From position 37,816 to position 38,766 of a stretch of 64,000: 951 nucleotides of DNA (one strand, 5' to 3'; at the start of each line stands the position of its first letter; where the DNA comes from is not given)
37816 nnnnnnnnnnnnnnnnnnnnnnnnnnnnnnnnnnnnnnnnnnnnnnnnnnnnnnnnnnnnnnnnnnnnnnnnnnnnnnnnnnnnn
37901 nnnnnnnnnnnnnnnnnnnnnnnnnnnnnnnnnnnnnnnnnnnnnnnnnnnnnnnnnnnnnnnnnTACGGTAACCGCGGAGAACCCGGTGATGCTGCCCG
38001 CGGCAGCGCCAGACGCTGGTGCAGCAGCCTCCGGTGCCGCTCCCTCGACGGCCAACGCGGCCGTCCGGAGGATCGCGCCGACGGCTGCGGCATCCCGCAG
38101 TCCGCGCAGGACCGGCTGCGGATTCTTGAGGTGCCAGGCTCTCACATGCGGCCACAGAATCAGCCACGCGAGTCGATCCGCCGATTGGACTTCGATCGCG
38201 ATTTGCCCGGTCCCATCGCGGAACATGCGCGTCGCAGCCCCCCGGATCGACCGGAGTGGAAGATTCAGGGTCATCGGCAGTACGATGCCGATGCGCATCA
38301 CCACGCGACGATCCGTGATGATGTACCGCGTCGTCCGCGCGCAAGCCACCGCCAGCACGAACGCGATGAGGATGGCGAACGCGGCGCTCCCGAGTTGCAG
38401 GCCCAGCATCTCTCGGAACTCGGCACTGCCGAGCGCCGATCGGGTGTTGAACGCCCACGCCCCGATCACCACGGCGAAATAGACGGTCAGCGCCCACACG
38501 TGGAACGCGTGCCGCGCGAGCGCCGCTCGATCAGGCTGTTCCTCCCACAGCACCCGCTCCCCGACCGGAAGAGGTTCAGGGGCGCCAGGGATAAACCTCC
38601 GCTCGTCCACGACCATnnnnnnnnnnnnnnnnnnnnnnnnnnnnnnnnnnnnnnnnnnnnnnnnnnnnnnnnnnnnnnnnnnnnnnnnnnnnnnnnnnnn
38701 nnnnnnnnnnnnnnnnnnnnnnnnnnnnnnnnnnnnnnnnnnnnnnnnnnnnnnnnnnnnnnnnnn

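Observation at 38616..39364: Reaction-centre H subunit gene (puhA) is split into two translationally coupled ORFs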

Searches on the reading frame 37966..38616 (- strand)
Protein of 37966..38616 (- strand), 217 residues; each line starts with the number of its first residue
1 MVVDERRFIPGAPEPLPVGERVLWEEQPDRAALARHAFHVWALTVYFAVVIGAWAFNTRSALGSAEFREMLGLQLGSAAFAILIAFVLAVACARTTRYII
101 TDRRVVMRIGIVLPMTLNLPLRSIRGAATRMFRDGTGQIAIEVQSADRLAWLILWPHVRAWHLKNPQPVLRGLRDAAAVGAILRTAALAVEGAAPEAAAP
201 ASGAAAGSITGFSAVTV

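Call 19: search_protein_families(library=pfam, proteins=[window:37966-38616:-], max_evalue=0.001)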
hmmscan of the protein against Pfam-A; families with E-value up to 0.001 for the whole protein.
window:37966-38616:- (217 aa): 1 family
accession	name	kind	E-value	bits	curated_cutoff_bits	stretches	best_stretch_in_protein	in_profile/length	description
PF03703.20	bPH_2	-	7.8e-07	29.7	22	1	94-160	2-65/78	Bacterial PH domain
